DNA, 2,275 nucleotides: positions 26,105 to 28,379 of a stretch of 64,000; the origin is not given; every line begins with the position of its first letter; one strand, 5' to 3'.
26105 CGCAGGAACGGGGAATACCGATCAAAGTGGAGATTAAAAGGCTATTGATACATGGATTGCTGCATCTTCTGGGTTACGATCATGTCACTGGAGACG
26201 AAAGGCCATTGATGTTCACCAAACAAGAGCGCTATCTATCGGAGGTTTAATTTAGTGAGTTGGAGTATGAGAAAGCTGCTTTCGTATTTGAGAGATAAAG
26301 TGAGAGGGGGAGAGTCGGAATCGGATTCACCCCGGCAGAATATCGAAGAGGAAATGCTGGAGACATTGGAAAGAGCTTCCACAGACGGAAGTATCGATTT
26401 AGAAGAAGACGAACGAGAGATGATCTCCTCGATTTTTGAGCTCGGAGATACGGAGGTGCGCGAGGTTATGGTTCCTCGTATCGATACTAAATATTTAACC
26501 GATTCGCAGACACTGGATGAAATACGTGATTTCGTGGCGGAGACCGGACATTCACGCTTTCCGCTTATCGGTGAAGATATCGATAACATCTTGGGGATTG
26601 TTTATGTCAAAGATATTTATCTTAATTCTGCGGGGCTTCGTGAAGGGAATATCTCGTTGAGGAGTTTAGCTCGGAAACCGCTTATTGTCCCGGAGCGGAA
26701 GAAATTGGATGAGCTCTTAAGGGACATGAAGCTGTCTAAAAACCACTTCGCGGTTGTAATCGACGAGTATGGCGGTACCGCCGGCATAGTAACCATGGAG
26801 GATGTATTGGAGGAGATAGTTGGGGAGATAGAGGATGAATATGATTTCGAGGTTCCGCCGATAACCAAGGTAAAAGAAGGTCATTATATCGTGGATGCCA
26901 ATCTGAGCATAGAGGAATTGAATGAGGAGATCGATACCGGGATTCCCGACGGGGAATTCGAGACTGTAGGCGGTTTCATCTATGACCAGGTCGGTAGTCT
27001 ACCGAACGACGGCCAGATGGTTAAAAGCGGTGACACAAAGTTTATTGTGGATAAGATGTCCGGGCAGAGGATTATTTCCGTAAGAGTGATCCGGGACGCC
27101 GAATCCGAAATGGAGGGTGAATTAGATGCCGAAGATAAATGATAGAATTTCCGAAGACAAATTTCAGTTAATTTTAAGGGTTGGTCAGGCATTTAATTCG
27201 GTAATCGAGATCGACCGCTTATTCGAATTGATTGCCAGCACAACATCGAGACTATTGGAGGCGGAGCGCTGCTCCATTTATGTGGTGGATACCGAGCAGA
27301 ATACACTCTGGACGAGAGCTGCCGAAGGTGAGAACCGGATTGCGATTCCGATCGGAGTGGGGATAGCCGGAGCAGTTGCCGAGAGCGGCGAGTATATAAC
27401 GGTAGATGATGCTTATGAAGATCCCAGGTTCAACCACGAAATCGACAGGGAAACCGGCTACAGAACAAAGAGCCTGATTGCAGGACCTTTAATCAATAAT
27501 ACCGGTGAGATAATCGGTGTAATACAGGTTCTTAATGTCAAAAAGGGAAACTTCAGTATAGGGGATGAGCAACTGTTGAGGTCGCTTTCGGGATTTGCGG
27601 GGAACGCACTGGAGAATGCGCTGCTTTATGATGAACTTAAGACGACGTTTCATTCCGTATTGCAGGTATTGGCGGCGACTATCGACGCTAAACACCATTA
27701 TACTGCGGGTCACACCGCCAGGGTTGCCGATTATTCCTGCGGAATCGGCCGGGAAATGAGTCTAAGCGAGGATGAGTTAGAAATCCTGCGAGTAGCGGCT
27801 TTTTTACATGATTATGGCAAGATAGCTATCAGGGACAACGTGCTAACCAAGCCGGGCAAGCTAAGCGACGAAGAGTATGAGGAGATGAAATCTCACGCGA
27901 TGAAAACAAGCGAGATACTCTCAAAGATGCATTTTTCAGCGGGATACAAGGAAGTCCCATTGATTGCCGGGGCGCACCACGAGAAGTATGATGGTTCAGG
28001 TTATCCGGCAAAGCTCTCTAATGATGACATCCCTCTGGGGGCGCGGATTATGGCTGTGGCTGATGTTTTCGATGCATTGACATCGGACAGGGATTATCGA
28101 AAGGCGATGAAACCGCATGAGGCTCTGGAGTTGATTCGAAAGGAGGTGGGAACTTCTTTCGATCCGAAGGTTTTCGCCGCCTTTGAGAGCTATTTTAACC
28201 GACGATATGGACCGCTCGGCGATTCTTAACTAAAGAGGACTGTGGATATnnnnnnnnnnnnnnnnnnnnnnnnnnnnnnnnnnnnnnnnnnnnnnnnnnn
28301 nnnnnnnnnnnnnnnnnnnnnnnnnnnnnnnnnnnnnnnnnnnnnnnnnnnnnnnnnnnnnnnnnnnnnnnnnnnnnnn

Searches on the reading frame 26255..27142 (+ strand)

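Call 54: search_protein_families(library=pfam, proteins=[window:26255-27142:+], max_evalue=0.00001)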
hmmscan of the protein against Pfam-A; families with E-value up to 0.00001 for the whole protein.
window:26255-27142:+ (295 aa): 2 families
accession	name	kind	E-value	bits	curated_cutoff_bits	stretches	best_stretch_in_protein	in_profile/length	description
PF03471.22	CorC_HlyC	-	7.6e-20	71.2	27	1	205-280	2-79/81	Transporter associated domain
PF00571.33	CBS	-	5.8e-14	52.6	24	1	140-189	7-56/57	CBS domain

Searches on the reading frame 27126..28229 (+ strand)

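Call 54: search_protein_families(library=pfam, proteins=[window:27126-28229:+], max_evalue=0.00001)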
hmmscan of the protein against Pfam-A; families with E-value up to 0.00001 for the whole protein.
window:27126-28229:+ (367 aa): 5 families
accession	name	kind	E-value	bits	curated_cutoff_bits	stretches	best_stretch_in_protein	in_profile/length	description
PF13487.12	HD_5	-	6.2e-41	140.4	27.2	1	181-349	2-170/170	HD domain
PF01966.28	HD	-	8.2e-20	71.7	22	1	194-317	2-115/116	HD domain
PF01590.32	GAF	-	4.6e-19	69.7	22.4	1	29-162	2-133/133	GAF domain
PF13185.12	GAF_2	-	6.6e-14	52.7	28.6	1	29-163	4-136/136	GAF domain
PF13492.12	GAF_3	-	1.2e-11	45.5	27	1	29-164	2-129/129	GAF domain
